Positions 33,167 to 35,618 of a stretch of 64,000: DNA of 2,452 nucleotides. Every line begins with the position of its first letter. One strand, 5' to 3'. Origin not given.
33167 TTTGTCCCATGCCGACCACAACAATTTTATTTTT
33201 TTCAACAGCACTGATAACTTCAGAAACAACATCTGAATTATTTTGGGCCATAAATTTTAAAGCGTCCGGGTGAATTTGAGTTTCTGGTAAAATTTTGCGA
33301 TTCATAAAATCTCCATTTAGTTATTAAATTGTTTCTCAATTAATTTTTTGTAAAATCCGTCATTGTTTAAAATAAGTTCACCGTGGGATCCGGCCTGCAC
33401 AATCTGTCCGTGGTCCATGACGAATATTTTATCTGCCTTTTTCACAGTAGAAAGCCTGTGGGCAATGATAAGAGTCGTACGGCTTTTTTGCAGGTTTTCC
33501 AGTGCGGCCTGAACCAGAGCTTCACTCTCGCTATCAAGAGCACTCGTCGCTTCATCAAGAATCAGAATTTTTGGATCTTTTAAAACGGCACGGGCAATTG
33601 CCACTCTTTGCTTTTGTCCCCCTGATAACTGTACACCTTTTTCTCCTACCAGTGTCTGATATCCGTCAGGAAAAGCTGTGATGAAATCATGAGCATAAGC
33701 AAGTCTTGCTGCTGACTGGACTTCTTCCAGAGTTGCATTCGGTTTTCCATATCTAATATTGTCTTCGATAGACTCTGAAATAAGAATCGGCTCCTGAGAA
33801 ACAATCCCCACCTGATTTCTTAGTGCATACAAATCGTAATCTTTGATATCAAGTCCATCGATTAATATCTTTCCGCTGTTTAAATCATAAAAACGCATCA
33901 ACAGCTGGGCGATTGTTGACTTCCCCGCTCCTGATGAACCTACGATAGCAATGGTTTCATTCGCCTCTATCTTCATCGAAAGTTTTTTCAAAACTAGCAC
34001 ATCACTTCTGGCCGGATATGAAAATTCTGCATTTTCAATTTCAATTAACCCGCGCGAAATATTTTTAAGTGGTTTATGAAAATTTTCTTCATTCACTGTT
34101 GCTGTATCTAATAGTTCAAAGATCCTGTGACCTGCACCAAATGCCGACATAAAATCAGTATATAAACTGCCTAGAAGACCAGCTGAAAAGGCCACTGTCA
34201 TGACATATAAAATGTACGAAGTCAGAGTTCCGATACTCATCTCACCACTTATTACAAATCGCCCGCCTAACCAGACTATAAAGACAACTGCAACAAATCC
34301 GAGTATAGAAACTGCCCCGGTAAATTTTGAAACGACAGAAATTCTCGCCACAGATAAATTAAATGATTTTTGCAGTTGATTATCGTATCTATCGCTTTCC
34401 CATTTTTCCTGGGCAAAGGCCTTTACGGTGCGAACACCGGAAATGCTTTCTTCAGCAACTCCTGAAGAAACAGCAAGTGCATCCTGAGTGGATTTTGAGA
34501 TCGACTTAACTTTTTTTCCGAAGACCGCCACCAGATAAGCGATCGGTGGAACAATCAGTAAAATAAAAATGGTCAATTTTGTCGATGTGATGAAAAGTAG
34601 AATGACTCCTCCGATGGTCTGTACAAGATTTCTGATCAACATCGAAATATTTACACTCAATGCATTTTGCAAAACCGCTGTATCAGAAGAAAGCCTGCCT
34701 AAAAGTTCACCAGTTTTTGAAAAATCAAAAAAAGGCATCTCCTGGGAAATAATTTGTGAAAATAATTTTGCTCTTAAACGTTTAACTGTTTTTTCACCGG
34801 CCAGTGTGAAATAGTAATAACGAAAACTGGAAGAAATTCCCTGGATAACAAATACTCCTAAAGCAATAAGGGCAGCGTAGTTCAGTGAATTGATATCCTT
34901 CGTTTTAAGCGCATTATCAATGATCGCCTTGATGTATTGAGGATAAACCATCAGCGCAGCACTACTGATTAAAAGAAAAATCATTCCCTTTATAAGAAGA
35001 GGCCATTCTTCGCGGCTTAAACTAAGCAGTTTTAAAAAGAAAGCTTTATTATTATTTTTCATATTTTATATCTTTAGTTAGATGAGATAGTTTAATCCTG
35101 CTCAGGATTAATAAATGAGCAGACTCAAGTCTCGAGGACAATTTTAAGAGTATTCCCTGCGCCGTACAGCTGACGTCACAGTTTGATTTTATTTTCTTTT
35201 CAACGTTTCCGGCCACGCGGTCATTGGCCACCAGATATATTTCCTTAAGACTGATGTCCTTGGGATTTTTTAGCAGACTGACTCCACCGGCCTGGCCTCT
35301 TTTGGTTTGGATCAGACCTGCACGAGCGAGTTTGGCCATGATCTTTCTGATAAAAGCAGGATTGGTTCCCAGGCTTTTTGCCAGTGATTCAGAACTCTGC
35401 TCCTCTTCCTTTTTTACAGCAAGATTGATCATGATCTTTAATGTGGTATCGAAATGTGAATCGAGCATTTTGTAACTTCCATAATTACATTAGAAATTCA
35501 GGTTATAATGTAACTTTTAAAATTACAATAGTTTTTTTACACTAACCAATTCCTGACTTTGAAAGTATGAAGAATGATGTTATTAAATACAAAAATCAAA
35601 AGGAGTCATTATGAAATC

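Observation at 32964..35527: Rrf2 - ABC exporter - cysteine-less glutaredoxin operon with twin operators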

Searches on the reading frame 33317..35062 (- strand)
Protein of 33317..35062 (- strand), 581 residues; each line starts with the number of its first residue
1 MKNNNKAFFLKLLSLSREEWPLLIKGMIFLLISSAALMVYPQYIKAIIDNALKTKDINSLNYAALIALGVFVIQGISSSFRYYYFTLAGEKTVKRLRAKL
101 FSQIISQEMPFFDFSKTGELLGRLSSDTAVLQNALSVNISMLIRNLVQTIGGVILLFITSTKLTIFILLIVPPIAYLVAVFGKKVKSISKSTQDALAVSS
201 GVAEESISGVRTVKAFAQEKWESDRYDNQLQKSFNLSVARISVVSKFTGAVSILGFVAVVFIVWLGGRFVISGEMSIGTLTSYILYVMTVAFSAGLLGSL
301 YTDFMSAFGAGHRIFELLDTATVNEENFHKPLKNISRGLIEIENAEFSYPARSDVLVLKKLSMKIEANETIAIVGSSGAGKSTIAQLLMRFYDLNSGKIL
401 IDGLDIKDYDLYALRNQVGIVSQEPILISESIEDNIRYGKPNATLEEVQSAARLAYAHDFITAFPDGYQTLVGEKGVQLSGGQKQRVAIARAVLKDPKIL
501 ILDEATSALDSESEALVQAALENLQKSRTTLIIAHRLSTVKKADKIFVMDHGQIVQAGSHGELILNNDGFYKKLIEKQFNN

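Call 3: search_protein_families(library=pfam, proteins=[window:33317-35062:-], max_evalue=0.01)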
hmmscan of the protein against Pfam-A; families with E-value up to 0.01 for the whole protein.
window:33317-35062:- (581 aa): 10 families
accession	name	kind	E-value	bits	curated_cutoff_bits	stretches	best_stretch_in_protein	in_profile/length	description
PF00664.28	ABC_membrane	-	9.3e-62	209.6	28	1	24-290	2-270/274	ABC transporter transmembrane region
PF00005.33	ABC_tran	-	3.7e-33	115.5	25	1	358-507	1-137/137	ABC transporter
PF02463.25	SMC_N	-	9.2e-10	38.7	40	1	393-550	105-212/220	RecF/RecN/SMC N terminal domain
PF13401.12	AAA_22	-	0.00018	22.2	27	1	370-522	7-102/130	AAA domain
PF20720.3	nSTAND3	-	0.0018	18.4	27.2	1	361-393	10-42/155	Novel STAND NTPase 3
PF14597.12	Lactamase_B_5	-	0.0025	17.8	28.4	1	396-559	32-189/199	Metallo-beta-lactamase superfamily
PF03193.22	RsgA_GTPase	-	0.0032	17.8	30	1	358-396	97-134/174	RsgA GTPase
PF00270.35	DEAD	-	0.0057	16.8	26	0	365-531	11-154/167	DEAD/DEAH box helicase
PF13555.12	AAA_29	-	0.0083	16.3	27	0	362-384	16-38/61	P-loop containing region of AAA domain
PF01935.23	DUF87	-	0.0091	16.5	23.2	0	370-401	25-57/220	Helicase HerA, central domain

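Call 4: search_protein_families(library=ncbifam, proteins=[window:33317-35062:-], max_evalue=0.01)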
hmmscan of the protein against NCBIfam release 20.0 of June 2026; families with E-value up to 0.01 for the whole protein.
window:33317-35062:- (581 aa): 193 families (the best 25 are shown)
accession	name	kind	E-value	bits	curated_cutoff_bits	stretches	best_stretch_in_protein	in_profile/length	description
TIGR02204.1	MsbA_rel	hypoth_equivalog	3.8e-183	610.2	780.4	1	23-579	20-576/576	ABC transporter, permease/ATP-binding protein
TIGR00958.1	3a01208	subfamily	9.2e-173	576.2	874.6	1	3-574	143-710/711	antigen peptide transporter 2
TIGR02203.1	MsbA_lipidA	equivalog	6e-144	480.6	602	1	9-580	2-571/572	lipid A export permease/ATP-binding protein MsbA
NF008381.0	PRK11176.1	equivalog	1.4e-126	423.2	867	1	23-580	27-581/582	lipid A ABC transporter ATP-binding protein/permease MsbA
NF052233.1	CphA_assoc_ABC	equivalog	1.5e-124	417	880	1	8-579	171-744/766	cyanophycin metabolism-associated ABC transporter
NF045513.1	HepA_fam_ABC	equivalog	2.1e-117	393.1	725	1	62-568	97-600/610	heterocyst formation ABC transporter subunit HepA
TIGR01846.1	type_I_sec_HlyB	subfamily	3.5e-117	392.5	725.55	1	31-578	149-692/694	type I secretion system permease/ATPase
NF010178.0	PRK13657.1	equivalog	1.1e-99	334.5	733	1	36-579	34-571/588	glucan ABC transporter ATP-binding protein/ permease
NF008055.0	PRK10789.1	equivalog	3.6e-96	322.9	845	1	12-577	7-570/590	SmdA family multidrug ABC transporter permease/ATP-binding protein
TIGR01193.1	bacteriocin_ABC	subfamily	2.9e-90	303.8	523.85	1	23-576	158-707/708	peptide cleavage/export ABC transporter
TIGR03797.1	NHLM_micro_ABC2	equivalog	2.5e-89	300.6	709.4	1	27-578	142-685/686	NHLP bacteriocin export ABC transporter permease/ATPase subunit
TIGR03375.1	type_I_sec_LssB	subfamily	5.4e-87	292.7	693.1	1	19-564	147-689/696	type I secretion system permease/ATPase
TIGR03796.1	NHLM_micro_ABC1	equivalog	5.7e-86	289.3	853.3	1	30-576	163-710/710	NHLP family bacteriocin export ABC transporter peptidase/permease/ATPase subunit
NF008056.1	PRK10790.1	equivalog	5.9e-84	282.6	746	1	12-572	14-570/584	SmdB family multidrug efflux ABC transporter permease/ATP-binding protein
TIGR01192.1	chvA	subfamily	1.5e-82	278.1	585.4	1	45-575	43-567/585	glucan export ABC transporter ATP-binding protein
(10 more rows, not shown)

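Call 6: search_solved_structures(query=window:33317-35062:-, max_evalue=1e-30)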
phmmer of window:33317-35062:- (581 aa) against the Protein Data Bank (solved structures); distinct sequences matched with E-value up to 1e-30: 266 (the best 60 are shown).
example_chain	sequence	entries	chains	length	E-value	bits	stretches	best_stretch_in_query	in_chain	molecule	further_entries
9ody_A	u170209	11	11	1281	1.3e-217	726.9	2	71-578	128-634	ATP-binding cassette, sub-family B (MDR/TAP), member 4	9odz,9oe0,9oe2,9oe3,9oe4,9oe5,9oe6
9oe1_A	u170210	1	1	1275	1.3e-217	726.8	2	71-578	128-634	ATP-binding cassette, sub-family B (MDR/TAP), member 4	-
6fn1_A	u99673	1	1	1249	1.2e-213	713.8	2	64-578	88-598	Human-mouse chimeric ABCB1 (ABCBHM)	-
6fn4_A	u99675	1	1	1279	1.3e-213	713.6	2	64-578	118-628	Apo form of Human-mouse chimeric ABCB1 (ABCB1HM) in complex with Antigen binding fragment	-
8woi_A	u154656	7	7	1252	2.6e-213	712.7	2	9-576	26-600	ABC transporter B family member 19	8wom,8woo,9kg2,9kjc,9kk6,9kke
6qee_A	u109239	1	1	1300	1.5e-212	710.2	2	64-578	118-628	ABCB1HM-EQ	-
8wp0_A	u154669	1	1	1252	1.7e-212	710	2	9-576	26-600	ABC transporter B family member 19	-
8gmg_A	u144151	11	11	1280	5.2e-212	708.4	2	66-578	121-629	ATP-dependent translocase ABCB1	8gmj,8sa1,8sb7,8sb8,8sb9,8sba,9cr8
7niu_A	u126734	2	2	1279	6.7e-212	708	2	68-578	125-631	Isoform 2 of Phosphatidylcholine translocator ABCB4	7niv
9nfi_A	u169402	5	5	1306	7.1e-212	707.9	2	65-577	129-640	Permeability Glycoprotein (P-gp)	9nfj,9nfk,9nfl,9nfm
8sa0_A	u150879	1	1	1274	7.2e-212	707.9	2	66-578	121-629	ATP-dependent translocase ABCB1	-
8y6h_A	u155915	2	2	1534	1.1e-211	707.3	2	66-578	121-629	ATP-dependent translocase ABCB1,mNeonGreen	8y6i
6qex_A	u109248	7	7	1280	1.2e-211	707.1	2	66-578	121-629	Multidrug resistance protein 1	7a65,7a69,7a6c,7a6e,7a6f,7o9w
6ujr_A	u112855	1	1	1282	1.3e-211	707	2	64-578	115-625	ATP-dependent translocase ABCB1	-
6ujw_A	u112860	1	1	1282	2.3e-211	706.2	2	64-578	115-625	ATP-dependent translocase ABCB1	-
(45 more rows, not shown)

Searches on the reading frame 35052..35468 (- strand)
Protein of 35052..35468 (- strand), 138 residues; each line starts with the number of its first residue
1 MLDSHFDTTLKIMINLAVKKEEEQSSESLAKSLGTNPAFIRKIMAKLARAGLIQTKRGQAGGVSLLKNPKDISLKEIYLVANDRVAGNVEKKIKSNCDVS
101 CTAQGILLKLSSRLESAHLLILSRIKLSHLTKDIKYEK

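Call 3: search_protein_families(library=pfam, proteins=[window:35052-35468:-], max_evalue=0.01)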
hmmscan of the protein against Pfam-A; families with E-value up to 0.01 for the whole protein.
window:35052-35468:- (138 aa): 5 families
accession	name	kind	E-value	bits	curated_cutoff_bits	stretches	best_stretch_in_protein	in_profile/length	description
PF02082.26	Rrf2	-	2.3e-26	92.9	30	1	3-132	2-131/132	Iron-dependent Transcriptional regulator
PF03444.21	HrcA_DNA-bdg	-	4.3e-06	26.7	21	1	7-62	7-62/79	Winged helix-turn-helix transcription repressor, HrcA DNA-binding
PF02002.24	TFIIE_alpha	-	0.00019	21.7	22.9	1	20-84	24-79/105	TFIIE alpha subunit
PF13545.12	HTH_Crp_2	-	0.0021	18.4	27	1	26-58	25-56/70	Crp-like helix-turn-helix domain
PF00392.27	GntR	-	0.0084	16.2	27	0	27-60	28-61/64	Bacterial regulatory proteins, gntR family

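Call 4: search_protein_families(library=ncbifam, proteins=[window:35052-35468:-], max_evalue=0.01)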
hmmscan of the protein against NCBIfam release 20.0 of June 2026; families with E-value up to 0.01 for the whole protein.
window:35052-35468:- (138 aa): 12 families
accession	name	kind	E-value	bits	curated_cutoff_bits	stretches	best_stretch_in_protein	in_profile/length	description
TIGR00738.1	rrf2_super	superfamily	8.1e-20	71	73.3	1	2-131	3-131/132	Rrf2 family transcriptional regulator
NF041852.1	trans_reg_HypR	equivalog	1.8e-12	47.5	180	1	5-115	4-117/139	redox-sensitive transcriptional regulator HypR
TIGR02944.1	suf_reg_Xantho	equivalog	8.1e-12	45.7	110.65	1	7-98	9-100/130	SUF system Fe-S cluster assembly regulator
NF008886.0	PRK11920.1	equivalog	6e-11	42.3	193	1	8-101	9-105/153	iron-responsive transcriptional regulator RirA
NF047409.1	Cys_reg_CymR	equivalog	4.5e-08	33.3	195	1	10-82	11-84/139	cysteine metabolism transcriptional regulator CymR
TIGR02010.1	IscR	equivalog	7.9e-08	32.2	207.55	1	11-116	12-119/135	Fe-S cluster assembly transcriptional regulator IscR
NF008240.0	PRK11014.1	equivalog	6.3e-07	29.5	182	1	2-77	3-79/141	nitric oxide-sensing transcriptional repressor NsrR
NF040939.2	trans_reg_lrs14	equivalog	0.00055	19.9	90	1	7-59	21-72/103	Lrs14 family HTH-type transcriptional regulator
NF008110.0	PRK10857.1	equivalog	0.001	18.9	275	1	13-116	14-119/164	Fe-S cluster assembly transcriptional regulator IscR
NF041413.1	ArsR_Rv2640c_fam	equivalog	0.0021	18.4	155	1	9-74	44-106/118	Rv2640c family ArsR-like transcriptional regulator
NF041397.1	TranRegGlpR_Halo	equivalog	0.0032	17.1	300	1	17-80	13-76/253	HTH-type transcriptional regulator GlpR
NF053606.1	Sta1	subfamily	0.0044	17.1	80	1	11-59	24-70/100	Sta1 family transcriptional regulator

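Call 7: search_solved_structures(query=window:35052-35468:-, max_evalue=0.01, show_alignments=3)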
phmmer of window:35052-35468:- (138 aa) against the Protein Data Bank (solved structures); distinct sequences matched with E-value up to 0.01: 9.
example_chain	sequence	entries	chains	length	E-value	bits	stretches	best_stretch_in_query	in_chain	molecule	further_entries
1ylf_A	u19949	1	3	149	2.6e-10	43.9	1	5-132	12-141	RRF2 family protein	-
1xd7_A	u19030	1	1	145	1.7e-09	41.3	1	14-100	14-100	ywnA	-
4cic_A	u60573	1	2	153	7e-06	29.6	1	22-86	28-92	TRANSCRIPTIONAL REGULATOR, BADM/RRF2 FAMILY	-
2y75_A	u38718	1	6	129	0.0016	22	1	10-81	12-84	HTH-TYPE TRANSCRIPTIONAL REGULATOR CYMR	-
6y45_A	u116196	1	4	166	0.002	21.7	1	28-78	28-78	Rrf2 family transcriptional regulator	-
6hsd_A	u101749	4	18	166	0.0033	21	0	29-78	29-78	Rrf2 family transcriptional regulator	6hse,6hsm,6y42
3k69_A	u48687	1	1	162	0.0052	20.3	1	8-78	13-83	Putative transcription regulator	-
3t8r_A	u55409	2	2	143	0.0056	20.2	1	10-78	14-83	Staphylococcus aureus CymR | Staphylococcus aureus CymR (oxidized form)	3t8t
7zpn_A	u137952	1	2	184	0.0071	19.9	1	29-128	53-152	HTH-type transcriptional regulator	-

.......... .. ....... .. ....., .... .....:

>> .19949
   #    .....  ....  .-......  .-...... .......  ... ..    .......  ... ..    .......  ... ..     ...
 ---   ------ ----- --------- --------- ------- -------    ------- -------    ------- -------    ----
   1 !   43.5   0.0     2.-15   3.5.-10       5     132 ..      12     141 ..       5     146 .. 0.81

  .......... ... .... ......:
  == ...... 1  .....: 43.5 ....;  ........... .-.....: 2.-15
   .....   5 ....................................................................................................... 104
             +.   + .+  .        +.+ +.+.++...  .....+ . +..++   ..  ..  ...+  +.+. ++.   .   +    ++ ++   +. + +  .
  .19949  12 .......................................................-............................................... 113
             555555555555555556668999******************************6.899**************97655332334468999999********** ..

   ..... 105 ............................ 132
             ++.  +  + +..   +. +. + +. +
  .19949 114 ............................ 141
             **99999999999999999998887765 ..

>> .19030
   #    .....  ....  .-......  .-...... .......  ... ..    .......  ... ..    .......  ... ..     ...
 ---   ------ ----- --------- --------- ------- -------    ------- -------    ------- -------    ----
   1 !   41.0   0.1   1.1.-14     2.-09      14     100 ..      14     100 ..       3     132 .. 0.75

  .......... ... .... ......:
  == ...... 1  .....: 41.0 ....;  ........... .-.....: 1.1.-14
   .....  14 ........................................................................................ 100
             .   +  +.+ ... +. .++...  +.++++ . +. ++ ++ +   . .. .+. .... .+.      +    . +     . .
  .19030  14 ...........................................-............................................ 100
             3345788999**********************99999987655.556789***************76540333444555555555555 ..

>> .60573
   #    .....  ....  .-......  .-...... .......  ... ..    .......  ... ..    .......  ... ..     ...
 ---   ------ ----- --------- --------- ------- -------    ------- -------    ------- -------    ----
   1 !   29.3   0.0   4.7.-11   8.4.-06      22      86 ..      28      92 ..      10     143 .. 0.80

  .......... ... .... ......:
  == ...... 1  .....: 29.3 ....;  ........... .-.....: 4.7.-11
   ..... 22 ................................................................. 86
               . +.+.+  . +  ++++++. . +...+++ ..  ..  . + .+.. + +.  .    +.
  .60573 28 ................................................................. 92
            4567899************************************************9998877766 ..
